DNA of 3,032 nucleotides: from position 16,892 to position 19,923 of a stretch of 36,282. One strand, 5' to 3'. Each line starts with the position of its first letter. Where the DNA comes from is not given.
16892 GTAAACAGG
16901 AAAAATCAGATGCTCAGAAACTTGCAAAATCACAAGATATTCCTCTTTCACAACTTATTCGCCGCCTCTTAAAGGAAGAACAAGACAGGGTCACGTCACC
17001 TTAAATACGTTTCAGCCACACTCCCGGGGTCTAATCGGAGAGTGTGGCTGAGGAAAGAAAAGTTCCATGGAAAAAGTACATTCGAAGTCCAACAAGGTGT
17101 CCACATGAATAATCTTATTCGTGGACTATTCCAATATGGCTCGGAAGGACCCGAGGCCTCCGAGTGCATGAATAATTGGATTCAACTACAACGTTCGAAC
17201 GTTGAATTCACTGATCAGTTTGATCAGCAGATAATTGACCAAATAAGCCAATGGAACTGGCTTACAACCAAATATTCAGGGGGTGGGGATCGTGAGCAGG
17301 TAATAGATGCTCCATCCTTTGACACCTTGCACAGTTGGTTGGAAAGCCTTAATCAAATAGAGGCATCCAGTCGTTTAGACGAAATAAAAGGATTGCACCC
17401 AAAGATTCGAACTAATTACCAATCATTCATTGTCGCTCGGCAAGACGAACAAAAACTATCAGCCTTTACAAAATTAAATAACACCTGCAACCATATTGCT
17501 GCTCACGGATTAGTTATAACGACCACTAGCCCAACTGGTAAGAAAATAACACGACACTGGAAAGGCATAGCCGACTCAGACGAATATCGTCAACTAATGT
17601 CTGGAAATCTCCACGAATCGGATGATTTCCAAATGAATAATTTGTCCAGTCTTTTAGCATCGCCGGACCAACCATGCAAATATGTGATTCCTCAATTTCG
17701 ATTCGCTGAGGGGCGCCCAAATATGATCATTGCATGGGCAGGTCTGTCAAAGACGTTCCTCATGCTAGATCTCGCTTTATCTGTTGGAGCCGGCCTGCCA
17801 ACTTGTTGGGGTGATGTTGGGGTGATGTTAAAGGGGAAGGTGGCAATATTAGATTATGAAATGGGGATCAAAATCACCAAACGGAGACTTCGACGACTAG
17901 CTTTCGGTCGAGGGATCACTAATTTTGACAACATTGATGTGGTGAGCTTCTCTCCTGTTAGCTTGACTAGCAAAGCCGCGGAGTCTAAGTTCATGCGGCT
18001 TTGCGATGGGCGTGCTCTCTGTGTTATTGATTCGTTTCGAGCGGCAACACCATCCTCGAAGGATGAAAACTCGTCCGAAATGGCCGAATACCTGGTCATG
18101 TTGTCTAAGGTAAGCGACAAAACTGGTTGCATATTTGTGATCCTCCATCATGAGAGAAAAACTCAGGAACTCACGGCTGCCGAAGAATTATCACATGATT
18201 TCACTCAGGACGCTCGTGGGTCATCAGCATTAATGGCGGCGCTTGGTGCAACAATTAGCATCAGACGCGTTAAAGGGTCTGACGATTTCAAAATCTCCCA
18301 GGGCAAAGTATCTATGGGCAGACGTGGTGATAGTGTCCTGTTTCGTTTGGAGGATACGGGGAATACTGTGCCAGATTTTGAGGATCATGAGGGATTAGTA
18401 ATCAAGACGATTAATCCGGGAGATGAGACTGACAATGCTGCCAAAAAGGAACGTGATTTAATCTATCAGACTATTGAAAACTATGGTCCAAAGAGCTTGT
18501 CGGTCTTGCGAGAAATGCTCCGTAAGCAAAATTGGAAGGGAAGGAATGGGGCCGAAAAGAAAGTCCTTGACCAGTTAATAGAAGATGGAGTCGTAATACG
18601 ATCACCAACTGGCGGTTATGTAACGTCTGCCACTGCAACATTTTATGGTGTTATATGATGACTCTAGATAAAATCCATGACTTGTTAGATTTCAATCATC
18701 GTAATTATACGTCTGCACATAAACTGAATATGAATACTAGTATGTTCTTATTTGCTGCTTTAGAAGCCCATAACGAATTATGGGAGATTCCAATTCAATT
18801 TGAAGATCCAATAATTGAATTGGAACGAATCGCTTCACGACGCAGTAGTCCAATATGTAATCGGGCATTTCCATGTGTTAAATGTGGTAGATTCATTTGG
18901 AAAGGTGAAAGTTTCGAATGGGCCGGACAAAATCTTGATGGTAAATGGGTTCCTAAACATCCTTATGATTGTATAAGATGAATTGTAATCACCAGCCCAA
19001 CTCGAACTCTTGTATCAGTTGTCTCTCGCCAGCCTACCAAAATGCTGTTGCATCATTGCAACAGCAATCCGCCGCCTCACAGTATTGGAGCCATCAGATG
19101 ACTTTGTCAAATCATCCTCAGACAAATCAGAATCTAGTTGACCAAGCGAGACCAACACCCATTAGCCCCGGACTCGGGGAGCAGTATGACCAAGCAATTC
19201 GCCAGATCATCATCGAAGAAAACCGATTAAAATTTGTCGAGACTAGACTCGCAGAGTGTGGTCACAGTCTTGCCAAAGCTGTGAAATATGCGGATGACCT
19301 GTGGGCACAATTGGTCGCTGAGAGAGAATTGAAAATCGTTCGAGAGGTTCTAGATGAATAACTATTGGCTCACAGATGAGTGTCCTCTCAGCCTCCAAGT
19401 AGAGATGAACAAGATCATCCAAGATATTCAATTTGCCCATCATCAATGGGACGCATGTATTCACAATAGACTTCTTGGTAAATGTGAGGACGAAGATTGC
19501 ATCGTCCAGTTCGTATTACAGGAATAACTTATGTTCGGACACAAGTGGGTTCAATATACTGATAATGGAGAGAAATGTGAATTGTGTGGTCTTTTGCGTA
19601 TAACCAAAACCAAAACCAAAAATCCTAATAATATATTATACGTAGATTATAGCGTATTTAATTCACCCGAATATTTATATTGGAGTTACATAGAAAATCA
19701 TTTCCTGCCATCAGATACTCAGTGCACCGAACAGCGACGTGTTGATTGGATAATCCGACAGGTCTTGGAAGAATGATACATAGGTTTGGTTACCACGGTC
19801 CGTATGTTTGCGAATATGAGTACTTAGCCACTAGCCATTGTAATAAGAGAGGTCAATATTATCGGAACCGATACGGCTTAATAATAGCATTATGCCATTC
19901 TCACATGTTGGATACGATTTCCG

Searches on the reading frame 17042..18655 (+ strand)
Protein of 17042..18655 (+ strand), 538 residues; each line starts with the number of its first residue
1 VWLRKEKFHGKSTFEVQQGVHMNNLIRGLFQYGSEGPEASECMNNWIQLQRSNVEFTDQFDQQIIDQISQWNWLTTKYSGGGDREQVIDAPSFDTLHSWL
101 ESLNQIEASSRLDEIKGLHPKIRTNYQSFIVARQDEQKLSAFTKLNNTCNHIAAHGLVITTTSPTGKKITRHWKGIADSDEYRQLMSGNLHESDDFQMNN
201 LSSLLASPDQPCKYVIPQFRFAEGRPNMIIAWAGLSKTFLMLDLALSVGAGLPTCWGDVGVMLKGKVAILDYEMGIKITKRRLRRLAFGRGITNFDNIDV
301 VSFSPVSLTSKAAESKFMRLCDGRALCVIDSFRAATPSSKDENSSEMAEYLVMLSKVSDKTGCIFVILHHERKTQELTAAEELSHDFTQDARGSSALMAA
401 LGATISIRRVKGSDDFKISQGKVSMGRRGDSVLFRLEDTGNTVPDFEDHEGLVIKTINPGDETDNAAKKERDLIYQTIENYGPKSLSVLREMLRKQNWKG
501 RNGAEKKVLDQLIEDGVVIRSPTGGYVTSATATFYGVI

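Call 27: search_protein_families(library=pfam, max_evalue=0.01, proteins=[window:17042-18655:+])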
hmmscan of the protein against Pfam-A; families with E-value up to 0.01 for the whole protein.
window:17042-18655:+ (538 aa): 1 family
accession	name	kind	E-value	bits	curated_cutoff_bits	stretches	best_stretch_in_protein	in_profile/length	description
PF13481.12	AAA_25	-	3.3e-20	73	27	1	204-376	14-195/195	AAA domain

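Call 57: find_related_loci(query=window:17102-18655:+, collection=viral_contigs, flank=10000)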
Query window:17102-18655:+ (518 aa) in viral_contigs; peptide patterns used: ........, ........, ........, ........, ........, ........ (x = any residue, [..] = any of these).
8 stretches matched a pattern, but none encodes a relative of the query by tblastn (E <= 1e-3).

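Call 58: find_homologous_proteins(query=window:17102-18655:+, max_evalue=1e-10)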
Query window:17102-18655:+ (518 aa): 14 proteins with E <= 1e-10 among 8000 candidates.
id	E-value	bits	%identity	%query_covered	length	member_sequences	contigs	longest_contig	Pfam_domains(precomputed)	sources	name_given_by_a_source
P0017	0.0e+0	1175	100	100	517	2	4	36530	PF13481.13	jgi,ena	-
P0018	3.0e-72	262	35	96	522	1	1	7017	PF13481.13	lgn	-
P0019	8.1e-72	260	35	96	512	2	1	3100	PF13481.13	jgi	jgi:hypothetical protein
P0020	4.8e-69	251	35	84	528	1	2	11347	PF13481.13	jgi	jgi:hypothetical protein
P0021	5.9e-59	218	31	86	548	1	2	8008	PF13481.13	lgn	-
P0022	6.3e-57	211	33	79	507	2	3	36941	PF13481.13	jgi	jgi:hypothetical protein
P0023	3.8e-49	186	31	82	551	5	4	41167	PF13481.13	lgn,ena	-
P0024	3.1e-34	136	36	53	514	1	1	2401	PF00772.27,PF13481.13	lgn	-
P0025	3.2e-32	130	32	65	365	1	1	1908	PF13481.13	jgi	jgi:hypothetical protein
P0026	1.5e-28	118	37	45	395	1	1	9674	PF13481.13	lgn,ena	-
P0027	1.6e-28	117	33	56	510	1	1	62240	PF00772.27,PF13481.13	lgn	-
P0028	1.4e-17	81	30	50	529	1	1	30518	PF13481.13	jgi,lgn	jgi:hypothetical protein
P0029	6.1e-17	79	28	45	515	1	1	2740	PF13481.13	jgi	-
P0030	2.3e-11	61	32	40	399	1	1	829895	PF13481.13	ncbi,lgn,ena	-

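Call 59: find_encoding_contigs(protein=P0022, flank=10000, max_places=1)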
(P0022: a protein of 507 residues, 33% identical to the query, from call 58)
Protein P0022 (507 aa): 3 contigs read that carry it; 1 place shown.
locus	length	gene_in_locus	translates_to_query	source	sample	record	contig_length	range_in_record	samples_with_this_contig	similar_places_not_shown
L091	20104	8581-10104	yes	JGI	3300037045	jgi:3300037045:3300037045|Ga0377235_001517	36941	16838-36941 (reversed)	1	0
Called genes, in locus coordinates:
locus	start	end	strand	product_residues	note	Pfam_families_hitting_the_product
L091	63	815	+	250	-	-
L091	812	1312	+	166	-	-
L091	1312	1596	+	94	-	-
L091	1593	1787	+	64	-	-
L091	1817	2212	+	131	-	-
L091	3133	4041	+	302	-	-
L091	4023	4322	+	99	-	-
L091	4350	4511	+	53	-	-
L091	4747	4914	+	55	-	-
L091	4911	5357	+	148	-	-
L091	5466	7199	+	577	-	-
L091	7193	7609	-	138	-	-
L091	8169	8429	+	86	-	-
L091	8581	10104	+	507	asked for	PF13481:AAA_25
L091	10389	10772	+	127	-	-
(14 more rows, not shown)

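Call 60: find_encoding_contigs(protein=P0023, flank=10000, max_places=1)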
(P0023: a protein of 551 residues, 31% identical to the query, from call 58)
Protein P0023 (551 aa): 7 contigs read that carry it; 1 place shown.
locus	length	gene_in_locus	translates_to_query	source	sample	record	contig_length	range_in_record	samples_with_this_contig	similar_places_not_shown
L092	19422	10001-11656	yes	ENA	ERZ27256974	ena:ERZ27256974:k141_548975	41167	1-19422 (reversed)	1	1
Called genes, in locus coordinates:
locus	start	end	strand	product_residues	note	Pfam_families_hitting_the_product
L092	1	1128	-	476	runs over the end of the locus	PF06074:Portal_Mu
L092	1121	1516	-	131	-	PF02945:Endonuclease_7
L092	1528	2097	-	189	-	-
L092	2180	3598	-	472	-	-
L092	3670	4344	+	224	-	-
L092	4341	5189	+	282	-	-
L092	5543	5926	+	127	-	-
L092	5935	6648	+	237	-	-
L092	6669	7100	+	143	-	-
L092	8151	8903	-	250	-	-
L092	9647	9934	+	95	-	-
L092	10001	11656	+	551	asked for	PF13481:AAA_25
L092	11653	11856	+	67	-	-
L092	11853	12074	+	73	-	-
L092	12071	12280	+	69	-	-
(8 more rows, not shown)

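Call 61: find_encoding_contigs(protein=P0020, flank=10000, max_places=1)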
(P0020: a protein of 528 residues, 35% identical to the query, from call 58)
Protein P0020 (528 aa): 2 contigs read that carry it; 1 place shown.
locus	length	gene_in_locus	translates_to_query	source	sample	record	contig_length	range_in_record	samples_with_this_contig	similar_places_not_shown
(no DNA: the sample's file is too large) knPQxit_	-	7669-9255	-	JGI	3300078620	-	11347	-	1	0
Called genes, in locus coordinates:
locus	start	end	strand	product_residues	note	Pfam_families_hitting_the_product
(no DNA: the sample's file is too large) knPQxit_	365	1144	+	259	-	-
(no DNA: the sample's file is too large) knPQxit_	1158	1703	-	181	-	-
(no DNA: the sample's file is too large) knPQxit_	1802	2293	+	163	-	-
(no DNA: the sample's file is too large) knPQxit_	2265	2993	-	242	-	PF04012:PspA_IM30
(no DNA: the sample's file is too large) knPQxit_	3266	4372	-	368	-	PF14659:Phage_int_SAM_3 (weak), PF00589:Phage_integrase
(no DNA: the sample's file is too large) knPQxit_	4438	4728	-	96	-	-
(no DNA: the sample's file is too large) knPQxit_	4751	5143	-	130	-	-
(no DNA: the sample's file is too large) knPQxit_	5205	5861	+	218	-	-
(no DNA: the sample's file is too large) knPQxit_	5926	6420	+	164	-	-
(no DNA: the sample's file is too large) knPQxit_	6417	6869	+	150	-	-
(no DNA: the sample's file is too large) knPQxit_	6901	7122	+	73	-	-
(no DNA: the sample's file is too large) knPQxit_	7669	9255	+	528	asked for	PF13481:AAA_25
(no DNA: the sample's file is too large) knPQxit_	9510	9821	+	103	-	-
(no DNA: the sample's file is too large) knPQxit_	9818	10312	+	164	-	-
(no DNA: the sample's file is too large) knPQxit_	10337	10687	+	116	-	-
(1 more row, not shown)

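Call 62: find_encoding_contigs(protein=P0018, flank=10000, max_places=1)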
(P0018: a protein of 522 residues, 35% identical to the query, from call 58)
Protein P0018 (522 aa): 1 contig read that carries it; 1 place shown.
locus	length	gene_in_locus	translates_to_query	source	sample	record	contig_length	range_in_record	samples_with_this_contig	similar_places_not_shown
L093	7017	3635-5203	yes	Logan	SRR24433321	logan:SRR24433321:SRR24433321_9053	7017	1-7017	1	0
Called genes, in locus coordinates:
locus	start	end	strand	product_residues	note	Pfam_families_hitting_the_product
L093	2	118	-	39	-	?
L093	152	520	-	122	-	-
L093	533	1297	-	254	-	PF08281:Sigma70_r4_2 (weak), PF04545:Sigma70_r4 (weak)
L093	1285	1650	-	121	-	-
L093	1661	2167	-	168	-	-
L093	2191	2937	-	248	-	-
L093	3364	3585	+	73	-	-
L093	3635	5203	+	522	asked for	PF13481:AAA_25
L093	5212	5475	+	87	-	-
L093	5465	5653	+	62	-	-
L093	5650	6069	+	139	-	-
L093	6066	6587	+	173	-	-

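Call 71: find_encoding_contigs(protein=P0021, flank=10000, max_places=1)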
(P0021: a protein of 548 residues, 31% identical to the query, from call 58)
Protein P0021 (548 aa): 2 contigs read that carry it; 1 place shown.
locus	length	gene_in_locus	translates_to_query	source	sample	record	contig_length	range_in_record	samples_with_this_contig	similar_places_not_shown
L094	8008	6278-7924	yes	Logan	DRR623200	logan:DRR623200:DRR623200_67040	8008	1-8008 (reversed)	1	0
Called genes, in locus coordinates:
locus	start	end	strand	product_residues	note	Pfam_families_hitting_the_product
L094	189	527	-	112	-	-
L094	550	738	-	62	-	-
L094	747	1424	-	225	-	PF13392:HNH_3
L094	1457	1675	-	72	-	-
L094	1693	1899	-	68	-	-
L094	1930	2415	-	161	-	PF01183:Glyco_hydro_25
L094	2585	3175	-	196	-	-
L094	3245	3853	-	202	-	PF04542:Sigma70_r2 (weak)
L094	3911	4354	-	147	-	-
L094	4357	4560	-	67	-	-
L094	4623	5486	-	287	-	-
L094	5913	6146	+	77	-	-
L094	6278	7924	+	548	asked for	PF13481:AAA_25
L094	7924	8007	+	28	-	?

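Call 72: find_encoding_contigs(protein=P0028, flank=10000, max_places=1)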
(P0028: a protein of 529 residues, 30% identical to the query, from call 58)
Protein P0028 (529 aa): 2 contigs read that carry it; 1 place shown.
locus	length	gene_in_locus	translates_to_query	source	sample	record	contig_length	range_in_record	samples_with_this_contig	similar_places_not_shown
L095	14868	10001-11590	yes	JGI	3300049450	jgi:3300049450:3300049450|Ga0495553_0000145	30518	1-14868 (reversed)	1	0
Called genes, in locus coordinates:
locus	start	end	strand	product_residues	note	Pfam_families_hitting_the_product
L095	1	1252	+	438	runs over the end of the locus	PF00368:HMG-CoA_red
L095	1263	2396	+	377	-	PF02518:HATPase_c, PF00072:Response_reg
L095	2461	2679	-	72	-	-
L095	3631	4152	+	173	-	-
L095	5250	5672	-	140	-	-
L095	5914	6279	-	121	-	-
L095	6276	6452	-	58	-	-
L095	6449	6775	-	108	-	-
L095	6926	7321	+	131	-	PF01844:HNH (weak)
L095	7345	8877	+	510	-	PF01555:N6_N4_Mtase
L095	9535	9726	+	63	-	-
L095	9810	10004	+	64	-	-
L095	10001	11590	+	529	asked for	PF13481:AAA_25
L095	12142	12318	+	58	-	-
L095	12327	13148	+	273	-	-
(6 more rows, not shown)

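Call 73: find_encoding_contigs(protein=P0026, flank=10000, max_places=1)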
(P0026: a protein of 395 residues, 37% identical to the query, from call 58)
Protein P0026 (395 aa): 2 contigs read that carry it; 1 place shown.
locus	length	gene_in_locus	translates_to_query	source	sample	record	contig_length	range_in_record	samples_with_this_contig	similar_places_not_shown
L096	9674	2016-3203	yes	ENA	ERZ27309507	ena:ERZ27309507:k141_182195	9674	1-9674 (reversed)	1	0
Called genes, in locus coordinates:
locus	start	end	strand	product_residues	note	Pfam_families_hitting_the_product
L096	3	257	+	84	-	?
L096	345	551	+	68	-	-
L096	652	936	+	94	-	-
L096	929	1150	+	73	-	-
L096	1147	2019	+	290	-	-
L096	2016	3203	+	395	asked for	PF13481:AAA_25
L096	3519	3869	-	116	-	-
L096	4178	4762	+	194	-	-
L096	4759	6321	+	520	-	-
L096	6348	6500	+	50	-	-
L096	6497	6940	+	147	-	-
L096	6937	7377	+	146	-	-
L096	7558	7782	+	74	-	-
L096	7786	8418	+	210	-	-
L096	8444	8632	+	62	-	-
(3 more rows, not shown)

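Call 87: find_related_loci(query=A6, collection=viral_contigs, flank=10000)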
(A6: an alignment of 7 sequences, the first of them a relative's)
Query A6 (517 aa) in viral_contigs; peptide patterns used: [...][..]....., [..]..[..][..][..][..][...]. (x = any residue, [..] = any of these).
408 stretches matched a pattern; 9 encode a relative of the query (tblastn E <= 1e-3); 9 distinct loci.
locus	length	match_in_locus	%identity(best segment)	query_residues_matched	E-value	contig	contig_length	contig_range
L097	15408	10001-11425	32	1-473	3e-67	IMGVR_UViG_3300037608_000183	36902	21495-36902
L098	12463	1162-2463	31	4-427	8e-56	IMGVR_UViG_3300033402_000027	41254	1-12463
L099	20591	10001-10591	32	184-384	1e-21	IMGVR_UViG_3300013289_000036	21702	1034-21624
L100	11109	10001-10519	24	198-355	8e-6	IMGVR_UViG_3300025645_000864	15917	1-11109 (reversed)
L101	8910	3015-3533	24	198-355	7e-6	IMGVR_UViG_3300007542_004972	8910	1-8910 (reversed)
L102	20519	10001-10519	24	198-355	7e-6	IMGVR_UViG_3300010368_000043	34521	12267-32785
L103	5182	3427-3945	24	198-355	7e-6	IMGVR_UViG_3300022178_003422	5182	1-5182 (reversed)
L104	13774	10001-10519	24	198-355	8e-6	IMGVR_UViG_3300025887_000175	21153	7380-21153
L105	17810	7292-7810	24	198-355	7e-6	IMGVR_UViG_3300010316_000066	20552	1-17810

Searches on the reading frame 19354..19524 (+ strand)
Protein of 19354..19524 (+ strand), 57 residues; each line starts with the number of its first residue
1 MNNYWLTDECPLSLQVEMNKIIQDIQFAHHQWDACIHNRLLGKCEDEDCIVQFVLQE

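Call 6: search_protein_families(library=pfam, max_evalue=1, proteins=[window:19354-19524:+])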
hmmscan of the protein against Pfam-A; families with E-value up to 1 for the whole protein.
window:19354-19524:+ (57 aa): 1 family
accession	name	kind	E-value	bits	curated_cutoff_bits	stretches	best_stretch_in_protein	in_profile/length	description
PF25542.1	zf-CCCH_12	-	0.03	14.4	27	0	40-49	14-23/30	CCCH zinc finger domain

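Call 7: search_protein_families(library=phrogs, max_evalue=1, proteins=[window:19354-19524:+])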
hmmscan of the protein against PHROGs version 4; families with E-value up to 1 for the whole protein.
window:19354-19524:+ (57 aa): 0 families

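Call 84: predict_structure(alignment_id=A5)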
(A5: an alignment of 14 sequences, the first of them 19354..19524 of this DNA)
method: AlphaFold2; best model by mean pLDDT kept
length: 57 residues; sequences in the alignment: 14
mean_pLDDT: 74.9   pTM: 0.37
mean pLDDT of the five models: 74.9, 73.0, 71.4, 70.9, 70.7
residues with pLDDT >= 90: 0; 70-90: 42; 50-70: 10; < 50: 5
segments of 3 or more residues with pLDDT < 50: 1-3
pLDDT, mean of each block of 10 residues (from residue 1): 52 84 77 76 83 78
secondary structure, 60 per line:
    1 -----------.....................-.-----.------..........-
elements in order: H12-32 H47-56

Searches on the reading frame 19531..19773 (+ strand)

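Call 6: search_protein_families(library=pfam, max_evalue=1, proteins=[window:19531-19773:+])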
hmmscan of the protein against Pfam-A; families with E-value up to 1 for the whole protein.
window:19531-19773:+ (81 aa): 0 families

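Call 7: search_protein_families(library=phrogs, max_evalue=1, proteins=[window:19531-19773:+])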
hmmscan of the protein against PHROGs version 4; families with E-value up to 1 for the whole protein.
window:19531-19773:+ (81 aa): 3 families
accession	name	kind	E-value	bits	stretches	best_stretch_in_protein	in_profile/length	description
phrog_2670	-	unknown function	0.012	16.8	1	1-34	7-43/66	-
phrog_25843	-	unknown function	0.12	13.6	1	34-61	15-42/58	-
phrog_8633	-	unknown function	0.33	11.9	1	36-56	15-35/39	-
